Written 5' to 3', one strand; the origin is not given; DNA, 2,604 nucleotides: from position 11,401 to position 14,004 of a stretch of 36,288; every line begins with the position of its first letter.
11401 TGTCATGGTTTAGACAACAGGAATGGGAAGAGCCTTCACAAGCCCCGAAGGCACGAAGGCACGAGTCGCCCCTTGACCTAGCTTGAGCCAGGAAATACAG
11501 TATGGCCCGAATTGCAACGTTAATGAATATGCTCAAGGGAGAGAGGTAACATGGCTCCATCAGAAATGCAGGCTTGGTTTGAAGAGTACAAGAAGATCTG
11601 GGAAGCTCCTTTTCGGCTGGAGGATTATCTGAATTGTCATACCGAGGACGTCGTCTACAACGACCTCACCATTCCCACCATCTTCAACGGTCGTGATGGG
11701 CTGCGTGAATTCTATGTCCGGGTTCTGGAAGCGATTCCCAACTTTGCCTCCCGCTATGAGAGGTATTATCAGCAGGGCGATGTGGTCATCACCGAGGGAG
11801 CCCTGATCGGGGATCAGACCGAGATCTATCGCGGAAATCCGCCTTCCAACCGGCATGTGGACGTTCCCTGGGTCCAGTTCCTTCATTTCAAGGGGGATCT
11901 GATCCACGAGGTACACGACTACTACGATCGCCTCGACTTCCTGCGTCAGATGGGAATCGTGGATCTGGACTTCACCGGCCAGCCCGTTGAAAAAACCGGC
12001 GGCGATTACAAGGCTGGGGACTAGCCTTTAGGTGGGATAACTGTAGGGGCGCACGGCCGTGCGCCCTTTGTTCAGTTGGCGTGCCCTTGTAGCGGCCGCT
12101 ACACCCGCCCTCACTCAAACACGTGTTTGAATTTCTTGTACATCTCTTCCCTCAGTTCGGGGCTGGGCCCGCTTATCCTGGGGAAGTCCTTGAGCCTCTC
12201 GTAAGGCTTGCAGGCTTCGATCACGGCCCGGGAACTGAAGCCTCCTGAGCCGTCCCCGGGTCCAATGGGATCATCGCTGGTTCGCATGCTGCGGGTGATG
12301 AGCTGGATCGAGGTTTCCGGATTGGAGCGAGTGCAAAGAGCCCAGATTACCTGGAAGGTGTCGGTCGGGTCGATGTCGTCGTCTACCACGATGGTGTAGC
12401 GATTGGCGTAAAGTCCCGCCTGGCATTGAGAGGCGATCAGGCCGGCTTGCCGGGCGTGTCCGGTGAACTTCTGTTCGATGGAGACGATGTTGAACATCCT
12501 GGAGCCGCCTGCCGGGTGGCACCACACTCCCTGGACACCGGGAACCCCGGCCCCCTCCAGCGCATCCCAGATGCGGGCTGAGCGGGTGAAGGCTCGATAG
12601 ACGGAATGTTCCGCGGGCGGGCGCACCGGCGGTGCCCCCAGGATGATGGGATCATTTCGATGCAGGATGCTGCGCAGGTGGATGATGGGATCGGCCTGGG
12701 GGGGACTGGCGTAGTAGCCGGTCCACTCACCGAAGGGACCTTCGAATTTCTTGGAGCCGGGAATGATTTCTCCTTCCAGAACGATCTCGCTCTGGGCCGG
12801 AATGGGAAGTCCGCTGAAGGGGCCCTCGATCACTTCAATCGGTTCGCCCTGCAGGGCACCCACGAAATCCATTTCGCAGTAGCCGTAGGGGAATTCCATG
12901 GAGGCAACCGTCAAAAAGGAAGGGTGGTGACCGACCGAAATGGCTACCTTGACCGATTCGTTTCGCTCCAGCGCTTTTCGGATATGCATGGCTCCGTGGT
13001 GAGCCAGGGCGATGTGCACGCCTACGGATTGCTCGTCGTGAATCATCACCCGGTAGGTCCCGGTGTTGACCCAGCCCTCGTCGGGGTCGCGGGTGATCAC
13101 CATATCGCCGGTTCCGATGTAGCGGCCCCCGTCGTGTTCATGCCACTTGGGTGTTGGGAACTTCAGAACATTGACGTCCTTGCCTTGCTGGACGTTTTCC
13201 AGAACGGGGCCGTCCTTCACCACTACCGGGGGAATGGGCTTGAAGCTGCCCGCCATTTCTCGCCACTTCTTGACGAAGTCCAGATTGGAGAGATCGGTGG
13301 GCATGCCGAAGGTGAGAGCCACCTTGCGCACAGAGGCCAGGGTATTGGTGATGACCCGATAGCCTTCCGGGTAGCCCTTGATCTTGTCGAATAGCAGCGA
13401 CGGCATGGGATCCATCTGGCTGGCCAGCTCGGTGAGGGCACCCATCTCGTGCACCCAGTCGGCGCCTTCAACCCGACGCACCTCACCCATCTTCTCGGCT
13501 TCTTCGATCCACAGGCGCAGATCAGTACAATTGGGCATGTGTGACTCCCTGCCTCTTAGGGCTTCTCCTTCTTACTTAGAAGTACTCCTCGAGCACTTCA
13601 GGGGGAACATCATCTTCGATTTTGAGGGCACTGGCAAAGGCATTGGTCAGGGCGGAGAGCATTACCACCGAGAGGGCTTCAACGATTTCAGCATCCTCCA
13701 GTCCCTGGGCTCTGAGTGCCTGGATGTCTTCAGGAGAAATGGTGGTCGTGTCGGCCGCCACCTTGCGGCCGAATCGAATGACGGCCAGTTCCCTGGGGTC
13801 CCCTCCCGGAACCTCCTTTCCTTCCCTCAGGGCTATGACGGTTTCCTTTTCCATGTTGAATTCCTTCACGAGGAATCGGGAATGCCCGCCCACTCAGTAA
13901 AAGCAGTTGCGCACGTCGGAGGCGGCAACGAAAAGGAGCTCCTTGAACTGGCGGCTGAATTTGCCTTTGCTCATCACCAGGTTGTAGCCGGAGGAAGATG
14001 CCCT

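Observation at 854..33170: Nine exported amidohydrolase paralogs plus a relic in 36 kb, organised with receptors and redox proteins like a PUL-type extracytoplasmic catabolic locus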

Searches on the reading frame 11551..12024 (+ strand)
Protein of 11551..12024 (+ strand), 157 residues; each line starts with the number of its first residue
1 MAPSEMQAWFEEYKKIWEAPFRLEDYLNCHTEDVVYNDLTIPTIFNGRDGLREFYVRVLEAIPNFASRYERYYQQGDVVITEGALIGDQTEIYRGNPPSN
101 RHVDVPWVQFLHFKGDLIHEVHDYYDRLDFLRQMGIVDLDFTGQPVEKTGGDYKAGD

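Call 4: search_protein_families(library=pfam, proteins=[window:11551-12024:+], max_evalue=0.01)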
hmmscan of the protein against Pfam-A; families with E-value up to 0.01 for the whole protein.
window:11551-12024:+ (157 aa): 2 families
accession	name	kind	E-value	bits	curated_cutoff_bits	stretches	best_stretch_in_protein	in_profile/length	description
PF07366.18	SnoaL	-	2.9e-17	63.1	28.4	1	22-133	15-125/126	SnoaL-like polyketide cyclase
PF12680.13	SnoaL_2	-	1.2e-12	48.8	27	1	22-120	12-101/102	SnoaL-like domain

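Call 8: search_protein_families(library=ncbifam, proteins=[window:11551-12024:+], max_evalue=0.001)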
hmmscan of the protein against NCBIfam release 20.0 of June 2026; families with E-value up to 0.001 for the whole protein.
window:11551-12024:+ (157 aa): 1 family
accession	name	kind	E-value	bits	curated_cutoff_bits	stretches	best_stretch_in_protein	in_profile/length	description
TIGR02096.1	TIGR02096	subfamily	7.8e-13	48.9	97.1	1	22-135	15-129/129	ketosteroid isomerase-related protein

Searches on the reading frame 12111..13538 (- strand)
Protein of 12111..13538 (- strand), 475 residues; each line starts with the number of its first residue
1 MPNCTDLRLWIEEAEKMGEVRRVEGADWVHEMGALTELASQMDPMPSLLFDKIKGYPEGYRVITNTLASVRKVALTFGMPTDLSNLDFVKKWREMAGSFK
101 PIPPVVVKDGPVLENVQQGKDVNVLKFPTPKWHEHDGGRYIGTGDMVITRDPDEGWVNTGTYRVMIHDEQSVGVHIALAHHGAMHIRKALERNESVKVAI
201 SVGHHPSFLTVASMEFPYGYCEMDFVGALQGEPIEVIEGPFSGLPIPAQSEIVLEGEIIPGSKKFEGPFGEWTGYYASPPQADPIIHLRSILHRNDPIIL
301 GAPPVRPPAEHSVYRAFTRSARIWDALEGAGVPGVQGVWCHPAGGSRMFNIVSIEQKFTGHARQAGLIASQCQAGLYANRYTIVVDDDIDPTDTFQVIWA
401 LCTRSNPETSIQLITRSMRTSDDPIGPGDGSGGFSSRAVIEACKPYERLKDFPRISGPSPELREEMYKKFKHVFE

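Call 4: search_protein_families(library=pfam, proteins=[window:12111-13538:-], max_evalue=0.01)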
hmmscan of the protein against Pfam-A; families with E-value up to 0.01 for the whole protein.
window:12111-13538:- (475 aa): 3 families
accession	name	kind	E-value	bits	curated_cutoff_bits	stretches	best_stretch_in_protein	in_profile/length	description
PF01977.22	UbiD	-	2.3e-65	220.1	23.3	1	108-305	6-204/206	3-octaprenyl-4-hydroxybenzoate carboxy-lyase Rift-related domain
PF20696.2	UbiD_C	-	3.3e-25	89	24.2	1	316-442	5-127/127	3-octaprenyl-4-hydroxybenzoate carboxy-lyase C-terminal domain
PF20695.2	UbiD_N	-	4.2e-12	46.4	24.3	1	11-84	1-70/78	3-octaprenyl-4-hydroxybenzoate carboxy-lyase N-terminal domain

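Call 8: search_protein_families(library=ncbifam, proteins=[window:12111-13538:-], max_evalue=0.001)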
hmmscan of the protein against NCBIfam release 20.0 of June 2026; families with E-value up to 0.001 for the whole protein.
window:12111-13538:- (475 aa): 7 families
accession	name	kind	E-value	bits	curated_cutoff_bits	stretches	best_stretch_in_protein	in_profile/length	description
TIGR02724.1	phenyl_P_beta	equivalog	1.6e-85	287.3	468.95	1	6-448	2-445/472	phenylphosphate carboxylase subunit beta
NF041204.1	VdcC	exception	4.6e-83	279.2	650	1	6-451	3-446/467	non-oxidative hydroxyarylic acid decarboxylases subunit C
TIGR00148.1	TIGR00148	subfamily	6.4e-80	269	244.85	1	10-431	4-427/438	UbiD family decarboxylase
TIGR03701.1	mena_SCO4490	equivalog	2.2e-56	191.4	495.9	1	11-413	3-413/433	menaquinone biosynthesis decarboxylase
TIGR02723.1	phenyl_P_alpha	equivalog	1.3e-54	185.6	564.6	1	8-423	11-422/485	phenylphosphate carboxylase subunit alpha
NF041219.1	BagN_FevL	exception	2.8e-53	181.1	1000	1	4-407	17-434/502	bagremycin/ferroverdin biosynthesis UbiD family decarboxylase BagN/FevL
NF008175.0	PRK10922.1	equivalog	3.7e-38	131.3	788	1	102-416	120-432/497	4-hydroxy-3-polyprenylbenzoate decarboxylase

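Call 87: search_solved_structures(query=window:12111-13538:-, max_evalue=1e-10)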
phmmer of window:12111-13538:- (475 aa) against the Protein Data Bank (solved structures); distinct sequences matched with E-value up to 1e-10: 40.
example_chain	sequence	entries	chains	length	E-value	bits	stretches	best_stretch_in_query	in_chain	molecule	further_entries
7pda_A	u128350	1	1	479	3.6e-113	382.2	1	5-470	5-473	UbiD family decarboxylase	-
7abo_C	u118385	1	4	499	3.7e-53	184.3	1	6-408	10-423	UbiD-like decarboxylase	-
7ae4_A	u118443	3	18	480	1.3e-52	182.6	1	5-448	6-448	Phenolic acid decarboxylase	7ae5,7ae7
7abn_D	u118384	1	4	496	1.8e-52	182.1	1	6-408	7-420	UbiD-like decarboxylase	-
4ip2_A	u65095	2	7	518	2e-52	181.9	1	6-408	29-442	Aromatic Acid Decarboxylase | PA0254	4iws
6h6v_A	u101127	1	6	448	6.3e-48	167.1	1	6-458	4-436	3-polyprenyl-4-hydroxybenzoate decarboxylase and related decarboxylases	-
6h6x_B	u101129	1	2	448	1e-47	166.4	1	6-458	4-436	3-polyprenyl-4-hydroxybenzoate decarboxylase and related decarboxylases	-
6da6_A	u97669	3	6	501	6.2e-43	150.6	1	50-409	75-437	UbiD-like decarboxylase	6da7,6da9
7ney_A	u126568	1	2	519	3.2e-40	141.6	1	27-410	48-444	Ferulic acid decarboxylase 1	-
7nf0_A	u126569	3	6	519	3.6e-40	141.5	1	27-410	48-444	Ferulic acid decarboxylase 1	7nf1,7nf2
5o3m_A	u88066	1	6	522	1.5e-35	126.2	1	45-454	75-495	Protocatechuate decarboxylase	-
9gqr_A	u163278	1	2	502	1e-34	123.5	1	31-408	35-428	decarboxylase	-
7nf3_A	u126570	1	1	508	3e-34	121.9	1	72-446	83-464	Ferulic acid decarboxylase 1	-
6r30_A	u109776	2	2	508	3.2e-34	121.8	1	72-447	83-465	Ferulic acid decarboxylase 1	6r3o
6r2z_A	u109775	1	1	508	3.6e-34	121.7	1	72-447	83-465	Ferulic acid decarboxylase 1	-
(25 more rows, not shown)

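Call 90: search_solved_structures(query=window:12111-13538:-, max_evalue=1e-100, show_alignments=1)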
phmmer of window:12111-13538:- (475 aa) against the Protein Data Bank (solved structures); distinct sequences matched with E-value up to 1e-100: 1.
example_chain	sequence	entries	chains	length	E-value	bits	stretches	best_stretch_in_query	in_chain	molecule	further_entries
7pda_A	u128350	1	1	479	3.6e-113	382.2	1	5-470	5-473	UbiD family decarboxylase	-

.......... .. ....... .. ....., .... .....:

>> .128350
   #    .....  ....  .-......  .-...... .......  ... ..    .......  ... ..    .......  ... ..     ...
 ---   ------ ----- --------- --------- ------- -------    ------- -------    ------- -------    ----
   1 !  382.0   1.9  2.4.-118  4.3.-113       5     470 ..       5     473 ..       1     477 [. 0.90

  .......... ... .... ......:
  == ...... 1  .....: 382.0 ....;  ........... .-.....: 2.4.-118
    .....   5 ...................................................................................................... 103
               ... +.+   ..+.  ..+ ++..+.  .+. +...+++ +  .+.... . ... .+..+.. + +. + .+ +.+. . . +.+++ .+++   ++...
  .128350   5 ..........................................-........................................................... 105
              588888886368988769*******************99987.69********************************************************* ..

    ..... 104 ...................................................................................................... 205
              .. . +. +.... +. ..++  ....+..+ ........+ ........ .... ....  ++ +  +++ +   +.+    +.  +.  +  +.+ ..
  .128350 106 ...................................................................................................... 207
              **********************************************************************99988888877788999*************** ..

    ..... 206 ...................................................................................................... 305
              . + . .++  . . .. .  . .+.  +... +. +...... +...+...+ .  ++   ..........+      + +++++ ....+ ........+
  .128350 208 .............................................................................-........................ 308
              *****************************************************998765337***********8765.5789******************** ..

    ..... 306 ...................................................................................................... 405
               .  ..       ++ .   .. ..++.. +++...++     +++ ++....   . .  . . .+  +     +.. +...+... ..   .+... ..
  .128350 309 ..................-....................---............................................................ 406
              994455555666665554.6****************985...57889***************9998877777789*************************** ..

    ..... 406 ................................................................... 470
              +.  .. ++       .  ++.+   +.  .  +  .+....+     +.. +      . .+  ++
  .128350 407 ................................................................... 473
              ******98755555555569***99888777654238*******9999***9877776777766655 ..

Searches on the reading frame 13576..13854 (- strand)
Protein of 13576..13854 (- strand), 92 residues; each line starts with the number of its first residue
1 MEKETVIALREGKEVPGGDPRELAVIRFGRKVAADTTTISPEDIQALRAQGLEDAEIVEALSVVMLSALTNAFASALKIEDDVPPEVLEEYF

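Call 70: search_protein_families(library=pfam, proteins=[window:13576-13854:-], max_evalue=1)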
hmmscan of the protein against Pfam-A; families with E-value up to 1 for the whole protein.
window:13576-13854:- (92 aa): 1 family
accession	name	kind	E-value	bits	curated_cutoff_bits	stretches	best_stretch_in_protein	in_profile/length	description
PF02627.25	CMD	-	0.0069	16.8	23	1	45-79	47-81/84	Carboxymuconolactone decarboxylase family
